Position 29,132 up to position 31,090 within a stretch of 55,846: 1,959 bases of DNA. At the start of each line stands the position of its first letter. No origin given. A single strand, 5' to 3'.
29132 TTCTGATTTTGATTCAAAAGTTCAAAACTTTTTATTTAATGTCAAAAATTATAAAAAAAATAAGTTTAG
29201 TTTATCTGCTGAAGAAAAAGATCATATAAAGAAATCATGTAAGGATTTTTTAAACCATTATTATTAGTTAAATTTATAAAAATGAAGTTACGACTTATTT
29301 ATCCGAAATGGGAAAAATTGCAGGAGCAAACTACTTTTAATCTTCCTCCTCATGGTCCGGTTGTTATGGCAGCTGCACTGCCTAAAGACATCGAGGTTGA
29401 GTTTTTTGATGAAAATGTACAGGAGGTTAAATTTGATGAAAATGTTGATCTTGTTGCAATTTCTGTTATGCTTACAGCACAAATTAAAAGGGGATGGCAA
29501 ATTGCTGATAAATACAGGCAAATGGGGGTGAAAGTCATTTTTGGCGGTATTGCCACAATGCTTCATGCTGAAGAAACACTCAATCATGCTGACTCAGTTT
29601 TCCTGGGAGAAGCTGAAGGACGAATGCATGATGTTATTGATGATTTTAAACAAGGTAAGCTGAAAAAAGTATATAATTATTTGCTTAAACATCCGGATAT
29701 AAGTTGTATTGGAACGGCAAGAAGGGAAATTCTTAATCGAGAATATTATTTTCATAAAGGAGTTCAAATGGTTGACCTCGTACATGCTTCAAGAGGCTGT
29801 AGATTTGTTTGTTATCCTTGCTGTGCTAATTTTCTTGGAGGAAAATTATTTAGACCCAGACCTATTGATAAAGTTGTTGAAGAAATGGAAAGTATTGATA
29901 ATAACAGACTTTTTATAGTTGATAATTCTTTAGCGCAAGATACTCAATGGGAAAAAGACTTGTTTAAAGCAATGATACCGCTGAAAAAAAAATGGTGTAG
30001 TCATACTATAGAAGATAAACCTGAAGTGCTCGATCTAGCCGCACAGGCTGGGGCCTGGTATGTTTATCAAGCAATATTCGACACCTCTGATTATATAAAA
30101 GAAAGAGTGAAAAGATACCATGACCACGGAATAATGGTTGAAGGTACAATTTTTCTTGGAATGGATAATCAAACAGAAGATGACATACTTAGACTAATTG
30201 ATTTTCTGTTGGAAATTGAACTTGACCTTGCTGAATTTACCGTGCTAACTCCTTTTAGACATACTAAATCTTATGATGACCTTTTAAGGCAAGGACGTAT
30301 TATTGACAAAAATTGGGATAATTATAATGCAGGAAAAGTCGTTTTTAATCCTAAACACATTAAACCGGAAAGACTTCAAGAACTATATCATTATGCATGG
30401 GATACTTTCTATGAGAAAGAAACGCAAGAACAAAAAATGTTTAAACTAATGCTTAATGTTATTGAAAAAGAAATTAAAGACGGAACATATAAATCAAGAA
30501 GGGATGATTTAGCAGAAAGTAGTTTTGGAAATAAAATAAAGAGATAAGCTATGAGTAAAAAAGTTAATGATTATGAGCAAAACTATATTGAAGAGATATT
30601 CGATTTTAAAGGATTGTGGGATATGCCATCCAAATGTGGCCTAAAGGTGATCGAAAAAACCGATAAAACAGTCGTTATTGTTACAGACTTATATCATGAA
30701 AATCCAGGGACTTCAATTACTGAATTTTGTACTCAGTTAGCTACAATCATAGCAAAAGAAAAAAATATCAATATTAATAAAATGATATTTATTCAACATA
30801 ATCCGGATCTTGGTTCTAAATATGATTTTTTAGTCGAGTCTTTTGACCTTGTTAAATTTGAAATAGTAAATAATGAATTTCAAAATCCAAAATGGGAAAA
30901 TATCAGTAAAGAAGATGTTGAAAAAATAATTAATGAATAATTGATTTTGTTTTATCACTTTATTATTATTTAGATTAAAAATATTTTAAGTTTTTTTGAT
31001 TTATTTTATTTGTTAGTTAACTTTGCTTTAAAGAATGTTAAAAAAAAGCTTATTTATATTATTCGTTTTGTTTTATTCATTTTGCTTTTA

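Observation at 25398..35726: Orphan one-strand cluster: BtrH-like enzyme, carrier protein, sulfotransferase and two B12-radical-SAM enzymes, next to an APS kinase and the lpxA/lpxC-fabZ/lpxD block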

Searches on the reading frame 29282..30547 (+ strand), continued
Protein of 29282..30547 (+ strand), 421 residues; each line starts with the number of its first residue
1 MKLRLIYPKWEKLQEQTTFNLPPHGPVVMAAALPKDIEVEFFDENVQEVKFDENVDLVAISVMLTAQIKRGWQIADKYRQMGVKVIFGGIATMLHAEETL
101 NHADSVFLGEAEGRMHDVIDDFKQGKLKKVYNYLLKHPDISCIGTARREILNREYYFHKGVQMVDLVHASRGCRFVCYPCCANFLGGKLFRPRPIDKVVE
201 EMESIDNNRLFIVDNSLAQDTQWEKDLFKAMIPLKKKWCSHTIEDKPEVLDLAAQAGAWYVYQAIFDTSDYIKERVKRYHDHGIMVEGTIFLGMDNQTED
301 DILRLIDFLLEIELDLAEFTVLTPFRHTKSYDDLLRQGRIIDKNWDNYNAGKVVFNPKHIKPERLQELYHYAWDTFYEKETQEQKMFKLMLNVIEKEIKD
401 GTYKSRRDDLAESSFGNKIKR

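Call 86: fold_search(model_id=the predicted structure, library=pdb)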
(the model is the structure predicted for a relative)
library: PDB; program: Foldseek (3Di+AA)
matches with E <= 10: 1576; with E <= 0.001: 27
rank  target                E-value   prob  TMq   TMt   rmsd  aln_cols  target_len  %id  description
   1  6fd2_B                1.0e-13  1.00  0.72  0.67   5.0       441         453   17  Radical SAM 1,2-diol dehydratase AprD4 in complex with its substrate paromamine (released 2018-01-17)
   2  6fd2_A                2.3e-13  1.00  0.72  0.67   8.3       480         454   16  Radical SAM 1,2-diol dehydratase AprD4 in complex with its substrate paromamine (released 2018-01-17)
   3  9ccb                  3.2e-12  1.00  0.61  0.61   8.8       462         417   16  X-ray crystal structure of methyl-coenzyme M reductase glutamine methylase (MgmA) from Methanothermobacter marburgensis  (released 2025-01-01)
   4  6wte_A                4.9e-12  1.00  0.64  0.49   8.8       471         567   14  Structure of radical S-adenosylmethionine methyltransferase, TsrM, from Kitasatospora setae with cobalamin and [4Fe-4S (released 2020-12-23)
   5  6wte_B                5.5e-12  1.00  0.66  0.54   7.2       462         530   14  Structure of radical S-adenosylmethionine methyltransferase, TsrM, from Kitasatospora setae with cobalamin and [4Fe-4S (released 2020-12-23)
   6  6wtf_A                9.0e-12  1.00  0.67  0.53   7.2       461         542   14  Structure of radical S-adenosylmethionine methyltransferase, TsrM, from Kitasatospora setae with tryptophan substrate  (released 2020-12-23)
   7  6wtf_B                9.0e-12  1.00  0.66  0.53   7.2       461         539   14  Structure of radical S-adenosylmethionine methyltransferase, TsrM, from Kitasatospora setae with tryptophan substrate  (released 2020-12-23)
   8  7mjz                  2.0e-11  1.00  0.56  0.53   7.1       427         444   14  The structure of MiaB with pentasulfide bridge (released 2021-09-15)
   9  7mjx_A                6.2e-11  1.00  0.57  0.55   6.3       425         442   14  MiaB in the complex with 5'-deoxyadenosine, methionine and RNA (released 2021-09-15)
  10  7mjw_A                8.6e-11  1.00  0.60  0.57   5.2       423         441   14  Methylated MiaB in the complex with 5'-deoxyadenosine, methionine and RNA (released 2021-09-15)
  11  7mjy_A                2.2e-10  1.00  0.50  0.47   6.9       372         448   14  MiaB in the complex with s-adenosyl-L-homocysteine and RNA (released 2021-09-15)
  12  7mjv_A                7.0e-10  1.00  0.57  0.54   6.7       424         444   13  MiaB in the complex with s-adenosylmethionine and RNA (released 2021-09-15)
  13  9n1d                  8.2e-10  1.00  0.64  0.45   8.0       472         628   13  Crystal structure of CysS from Corallococcus sp. CA054B with 5'-deoxyadenosine and methionine bound (released 2026-01-28)
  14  9n1b                  1.1e-09  1.00  0.64  0.45   8.0       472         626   13  Crystal structure of CysS from Corallococcus sp. CA054B with 5'-deoxyadenosine, methionine, and pantetheinylated 3-metho (released 2026-01-28)
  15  9n1c                  2.0e-09  1.00  0.63  0.45   8.0       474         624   14  Crystal structure of CysS from Corallococcus sp. CA054B with 5'-deoxyadenosine, methionine, and pantetheinylated 3-ethox (released 2026-01-28)
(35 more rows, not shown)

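Call 92: search_protein_families(library=ncbifam, proteins=[L083:3348-4733:+, L060:8801-10414:+, L060:11778-14156:+, L002:2875-6744:+, L002:1678-2865:+], max_evalue=1e-10)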
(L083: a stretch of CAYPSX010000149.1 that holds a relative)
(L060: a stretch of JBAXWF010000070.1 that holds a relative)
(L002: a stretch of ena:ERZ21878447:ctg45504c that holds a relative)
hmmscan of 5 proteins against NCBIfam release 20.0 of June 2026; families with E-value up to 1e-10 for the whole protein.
L083:3348-4733:+ (461 aa): 3 families
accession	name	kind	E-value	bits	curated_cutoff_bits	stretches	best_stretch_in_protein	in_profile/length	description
TIGR04013.1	B12_SAM_MJ_1487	hypoth_equivalog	4.9e-21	75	251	1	52-212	25-191/382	TIGR04013 family B12-binding domain/radical SAM domain-containing protein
TIGR04072.2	rSAM_ladder_B12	equivalog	1.1e-14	54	360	1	91-215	91-223/443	lipid biosynthesis B12-binding/radical SAM protein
TIGR04014.1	B12_SAM_MJ_0865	equivalog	1.7e-12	46.9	360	1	86-213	57-201/434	methyl-coenzyme M reductase glutamine C-methyltransferase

L060:8801-10414:+ (537 aa): 11 families
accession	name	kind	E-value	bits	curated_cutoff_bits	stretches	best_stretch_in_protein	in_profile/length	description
TIGR03471.1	HpnJ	equivalog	1.4e-29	103.4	577.6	1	177-410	198-435/472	hopanoid biosynthesis associated radical SAM protein HpnJ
TIGR02026.1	BchE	equivalog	3.5e-25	88.8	481.35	1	164-427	175-445/497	magnesium-protoporphyrin IX monomethyl ester anaerobic oxidative cyclase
TIGR04479.1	bcpD_PhpK_rSAM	subfamily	1.2e-24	86.6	600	1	165-339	229-406/504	PhpK family radical SAM P-methyltransferase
NF038361.1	rSAM_Sden_1168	equivalog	7.6e-22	77.6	575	1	179-370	285-479/560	Sden_1168 family B12-binding radical SAM P-methyltransferase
TIGR04013.1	B12_SAM_MJ_1487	hypoth_equivalog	1.2e-19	70.4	251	1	65-217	34-192/382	TIGR04013 family B12-binding domain/radical SAM domain-containing protein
TIGR04072.2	rSAM_ladder_B12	equivalog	4.8e-19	68.3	360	1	101-374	98-382/443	lipid biosynthesis B12-binding/radical SAM protein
NF050148.1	rSAM_ApyD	equivalog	2.2e-17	62.7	750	1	180-362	203-391/645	RiPP biosynthesis radical SAM protein ApyD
TIGR04014.1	B12_SAM_MJ_0865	equivalog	3.6e-14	52.4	360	0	176-217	160-201/434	methyl-coenzyme M reductase glutamine C-methyltransferase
NF033070.1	rSAM_AprD4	equivalog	1.7e-13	50.3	500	1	178-368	198-394/456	AprD4 family radical SAM diol-dehydratase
TIGR04295.1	B12_rSAM_oligo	hypoth_equivalog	6e-13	48.3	400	1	177-295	201-316/422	TIGR04295 family B12-binding domain-containing radical SAM protein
TIGR04367.1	HpnR_B12_rSAM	equivalog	2.7e-11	42.7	650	1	105-339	94-349/490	hopanoid C-3 methylase HpnR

L060:11778-14156:+ (792 aa): 1 family
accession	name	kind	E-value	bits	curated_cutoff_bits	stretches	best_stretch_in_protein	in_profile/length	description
TIGR04131.1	Bac_Flav_CTERM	domain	1.1e-13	51.1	35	1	705-791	3-84/85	T9SS type B sorting domain-containing protein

L002:2875-6744:+ (1289 aa): 6 families
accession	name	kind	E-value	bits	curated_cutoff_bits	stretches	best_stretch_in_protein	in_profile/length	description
TIGR00921.1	2A067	subfamily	1e-34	119.7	351.9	2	648-809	563-730/733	hydrophobe/amphiphile efflux-3 (HAE3) family transporter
TIGR03480.1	HpnN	hypoth_equivalog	1.6e-30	105.8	751.85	2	652-810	698-856/862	hopanoid biosynthesis associated RND transporter like protein HpnN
TIGR00833.1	actII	subfamily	1e-18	67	874.7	0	656-808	163-327/910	MMPL family RND transporter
TIGR00530.1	AGP_acyltrn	subfamily_domain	4.4e-18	65.3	102.95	1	900-1009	15-129/130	1-acylglycerol-3-phosphate O-acyltransferase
NF045600.2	BstA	equivalog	2.1e-16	59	1400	0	190-550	200-567/903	sterol transporter cytoplasmic membrane protein BstA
NF052374.1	HopndTporHpnN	equivalog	9.4e-13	47.1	1100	0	663-809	709-853/858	hopanoid transporter HpnN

L002:1678-2865:+ (395 aa): 6 families
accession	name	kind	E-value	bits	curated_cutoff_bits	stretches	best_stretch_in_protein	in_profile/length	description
TIGR04182.1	glyco_TIGR04182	equivalog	7.9e-26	91.1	325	1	14-226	2-211/293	S-layer glycoprotein N-glycosyltransferase AglJ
NF058614.1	PPMAGASynPpgS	equivalog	7.4e-21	74.6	370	1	16-207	4-199/226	polyprenyl-phospho-N-acetylgalactosaminyl synthase PpgS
TIGR03937.1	PgaC_IcaA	equivalog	2.5e-13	49.8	422.3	1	13-99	46-136/407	poly-beta-1,6-N-acetyl-D-glucosamine synthase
NF041391.1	DPhHxTase_Halo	equivalog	1.3e-12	47.1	375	1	20-212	3-191/213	dolichyl-phosphate hexose transferase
NF047588.1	GlcsyltransPgfSStrep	equivalog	4.3e-12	45.9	500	1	14-174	3-168/308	glycosyltransferase PgfS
NF007986.1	PRK10714.1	equivalog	9.1e-11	41.3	529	0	12-165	6-164/316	undecaprenyl-phosphate 4-deoxy-4-formamido-L-arabinose transferase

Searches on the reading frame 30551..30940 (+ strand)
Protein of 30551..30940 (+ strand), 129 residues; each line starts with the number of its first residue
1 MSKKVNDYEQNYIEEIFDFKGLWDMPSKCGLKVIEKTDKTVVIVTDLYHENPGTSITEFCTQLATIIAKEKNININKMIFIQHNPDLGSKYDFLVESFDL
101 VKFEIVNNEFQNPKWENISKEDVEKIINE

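Call 4: search_protein_families(library=pfam, proteins=[window:30551-30940:+], max_evalue=0.1)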
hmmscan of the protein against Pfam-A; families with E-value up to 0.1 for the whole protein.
window:30551-30940:+ (129 aa): 0 families

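Call 5: search_protein_families(library=ncbifam, proteins=[window:30551-30940:+], max_evalue=0.1)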
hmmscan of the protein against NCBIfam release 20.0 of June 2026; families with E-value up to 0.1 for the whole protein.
window:30551-30940:+ (129 aa): 1 family
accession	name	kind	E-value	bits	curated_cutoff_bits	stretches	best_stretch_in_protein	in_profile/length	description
NF001786.0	PRK00517.2-4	equivalog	0.045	12.8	327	1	24-127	21-115/277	50S ribosomal protein L11 methyltransferase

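Call 42: find_homologous_proteins(query=window:30551-30937:+, max_evalue=0.001)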
Query window:30551-30937:+ (129 aa): 222 proteins with E <= 0.001 among 235 candidates; the best 120 are listed.
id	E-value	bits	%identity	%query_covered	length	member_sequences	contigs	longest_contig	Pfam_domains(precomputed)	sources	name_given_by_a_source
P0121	1.3e-79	282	100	100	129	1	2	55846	-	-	-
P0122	6.1e-55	202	63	99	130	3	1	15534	-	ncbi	-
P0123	4.5e-53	196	66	99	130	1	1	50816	-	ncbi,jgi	-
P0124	6.8e-51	189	61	98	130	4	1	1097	-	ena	-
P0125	3.5e-47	177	60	100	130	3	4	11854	-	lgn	-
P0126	4.5e-46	174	58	99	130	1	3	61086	-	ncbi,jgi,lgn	-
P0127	1.0e-45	173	55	98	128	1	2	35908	-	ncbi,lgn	ncbi:MAG: hypothetical protein ACOCWC_02455 [Bacteroidota bacterium]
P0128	1.8e-44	169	57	98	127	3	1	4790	-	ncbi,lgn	-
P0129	4.0e-39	151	55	92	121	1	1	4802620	-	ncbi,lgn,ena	-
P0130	5.1e-38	148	52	93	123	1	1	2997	-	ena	-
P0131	2.0e-37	146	57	91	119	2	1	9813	-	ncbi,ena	-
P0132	7.6e-37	144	50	99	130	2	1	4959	-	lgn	-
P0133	8.5e-36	141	53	91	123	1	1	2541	-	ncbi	-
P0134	3.6e-32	129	50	88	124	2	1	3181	-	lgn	-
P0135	5.5e-32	128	50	92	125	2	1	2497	-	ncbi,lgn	ncbi:MAG: hypothetical protein RR034_07175 [Bacteroidales bacterium]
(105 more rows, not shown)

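Call 51: predict_structure(alignment_id=A2)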
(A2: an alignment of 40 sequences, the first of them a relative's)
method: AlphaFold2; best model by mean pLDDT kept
length: 129 residues; sequences in the alignment: 40
mean_pLDDT: 84.5   pTM: 0.78
mean pLDDT of the five models: 84.5, 82.6, 82.1, 80.8, 78.9
residues with pLDDT >= 90: 70; 70-90: 38; 50-70: 16; < 50: 5
segments of 3 or more residues with pLDDT < 50: 1-5
pLDDT, mean of each block of 10 residues (from residue 1): 51 88 87 94 86 80 94 94 76 73 92 94 90
secondary structure, 60 per line:
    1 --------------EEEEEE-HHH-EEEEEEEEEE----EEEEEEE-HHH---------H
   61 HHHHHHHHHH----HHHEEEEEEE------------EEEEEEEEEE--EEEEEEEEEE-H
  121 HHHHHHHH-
elements in order: E15-20 E26-35 E40-46 H60-70 E78-84 E97-106 E109-118 H120-128

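Call 53: fold_search(model_id=the predicted structure, library=pdb)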
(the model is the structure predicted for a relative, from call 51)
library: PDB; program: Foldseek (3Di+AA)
matches with E <= 10: 882; with E <= 0.001: 0
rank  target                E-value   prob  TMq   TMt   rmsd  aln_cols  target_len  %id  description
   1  4d10_F                3.6e-03  0.84  0.28  0.16  10.3       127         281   13  Crystal structure of the COP9 signalosome (released 2014-07-23)
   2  4wsn_F                1.2e-02  0.57  0.27  0.15  10.5       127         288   13  Crystal structure of the COP9 signalosome, a P1 crystal form (released 2015-12-23)
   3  4qft                  1.6e-02  0.66  0.27  0.22   9.6       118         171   13  Structure of COP9 signalosome complex subunit 6 (released 2014-09-03)
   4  9e77_F                1.9e-02  0.69  0.29  0.16   9.3       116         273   11  Cryo-EM structure of CSN-N8 in complex with CSN5i-3 (released 2025-12-03)
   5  9efq_F                2.0e-02  0.51  0.26  0.15  10.7       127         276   16  Cryo-EM structure of COP9 signalosome precatalytic state with neddylated cullin-2 (released 2025-12-03)
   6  9qo4_F                2.2e-02  0.51  0.29  0.16  14.0       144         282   13  Dissociation-state-3 of 9-subunit CSN and SCF (SKP1-SKP2-CKS1) complex (released 2026-02-04)
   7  9e5z_F                2.3e-02  0.47  0.27  0.16  10.4       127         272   12  Cryo-EM structure of COP9 signalosome (released 2025-12-03)
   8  9ph4_F                2.4e-02  0.60  0.28  0.17  10.0       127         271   13  Cryo-EM structure of COP9 signalosome in complex with CSN5i-1a (released 2025-12-03)
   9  9efm_F                3.3e-02  0.69  0.31  0.17   9.2       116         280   12  Cryo-EM structure of COP9 signalosome precatalytic state with neddylated cullin-1 (released 2025-12-03)
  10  8ppl_I4               4.4e-02  0.85  0.34  0.18   9.1       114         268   10  MERS-CoV Nsp1 bound to the human 43S pre-initiation complex (released 2023-10-18)
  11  9qo6_F                5.6e-02  0.47  0.29  0.16   9.3       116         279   11  9-subunit COP9 signalosome complex (released 2026-02-04)
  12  8s4t_A                5.6e-02  0.33  0.28  0.27  11.6       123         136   15  DNA bound structure of PrgE from plasmid pCF10 (released 2024-05-29)
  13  6l4l                  8.4e-02  0.60  0.34  0.21   5.8       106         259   10  Crystal structure of S. aureus CntK in inactive state (released 2020-10-21)
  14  1wh9_MODEL_1_A        8.9e-02  0.92  0.34  0.45   4.6        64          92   11  Solution structure of the KH domain of human ribosomal protein S3 (released 2004-11-28)
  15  6zon_F                9.5e-02  0.44  0.30  0.17   8.9       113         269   10  SARS-CoV-2 Nsp1 bound to a human 43S preinitiation ribosome complex - state 1 (released 2020-07-29)
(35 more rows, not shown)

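Call 97: search_protein_representatives(alignment_id=A2)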
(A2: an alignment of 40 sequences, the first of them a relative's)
Query: 40 sequences, 124 profile positions. Proteins with E-value up to 0.001 (for the whole library): 1326; up to 1e-10: 306; up to 1e-30: 16. The best 150 are listed.
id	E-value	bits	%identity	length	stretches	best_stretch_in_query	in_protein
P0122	1.7e-51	189.3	-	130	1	2-123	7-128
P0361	1.5e-42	160.4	-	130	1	4-122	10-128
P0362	2.9e-42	159.5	-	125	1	1-123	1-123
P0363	1.6e-40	153.9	-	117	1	1-92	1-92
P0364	2.5e-40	153.2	-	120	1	6-122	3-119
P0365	2.0e-39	150.3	-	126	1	1-121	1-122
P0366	3.7e-39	149.5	-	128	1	5-123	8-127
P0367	4.6e-38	145.9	-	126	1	4-123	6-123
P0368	2.8e-37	143.4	-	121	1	4-122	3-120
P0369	1.4e-36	141.2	-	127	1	4-122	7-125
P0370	9.7e-36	138.4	-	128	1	3-122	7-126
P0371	2.8e-35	137.0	-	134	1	8-96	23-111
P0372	1.2e-33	131.6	-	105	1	20-122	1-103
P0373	2.4e-33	130.7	-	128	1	1-121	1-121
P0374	4.3e-33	129.9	-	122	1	1-114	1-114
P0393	8.9e-21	90.1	-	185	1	6-117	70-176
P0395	3.5e-20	88.2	-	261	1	7-122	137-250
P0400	1.7e-19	85.9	-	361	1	6-122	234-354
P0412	3.7e-18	81.7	-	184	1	7-122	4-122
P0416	5.9e-18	81.0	-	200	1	8-122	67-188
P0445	8.8e-16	74.0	-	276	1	10-120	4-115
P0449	1.6e-15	73.1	-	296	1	7-122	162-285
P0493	5.4e-14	68.2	-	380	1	6-122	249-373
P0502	1.2e-13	67.0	-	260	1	7-122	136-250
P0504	1.6e-13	66.6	-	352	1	8-122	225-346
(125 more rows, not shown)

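Call 98: search_protein_families(library=pfam, proteins=[P0395, P0400, P0449, P0493, P0502, P0504, P0445, P0393, P0416, P0412], max_evalue=0.01)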
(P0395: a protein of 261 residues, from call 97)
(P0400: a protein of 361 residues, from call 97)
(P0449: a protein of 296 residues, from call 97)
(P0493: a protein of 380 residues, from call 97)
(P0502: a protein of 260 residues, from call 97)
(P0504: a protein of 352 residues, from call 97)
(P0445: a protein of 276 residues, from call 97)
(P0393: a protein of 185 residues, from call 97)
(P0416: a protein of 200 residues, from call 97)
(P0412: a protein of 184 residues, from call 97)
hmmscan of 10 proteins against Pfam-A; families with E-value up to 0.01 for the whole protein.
P0395 (261 aa): 0 families

P0400 (361 aa): 1 family
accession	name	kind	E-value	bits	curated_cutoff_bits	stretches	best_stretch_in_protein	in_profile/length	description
PF19663.4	DUF6166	-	1e-23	83.6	27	1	119-196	19-91/93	Family of unknown function (DUF6166)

P0449 (296 aa): 1 family
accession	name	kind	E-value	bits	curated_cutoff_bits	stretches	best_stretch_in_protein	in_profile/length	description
PF19663.4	DUF6166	-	2.5e-25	88.8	27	1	25-121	1-90/93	Family of unknown function (DUF6166)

P0493 (380 aa): 1 family
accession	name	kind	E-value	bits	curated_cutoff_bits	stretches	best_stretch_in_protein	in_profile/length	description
PF19663.4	DUF6166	-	2.1e-25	89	27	1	110-207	1-92/93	Family of unknown function (DUF6166)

P0502 (260 aa): 0 families

P0504 (352 aa): 0 families

P0445 (276 aa): 0 families

P0393 (185 aa): 0 families

P0416 (200 aa): 0 families

P0412 (184 aa): 0 families
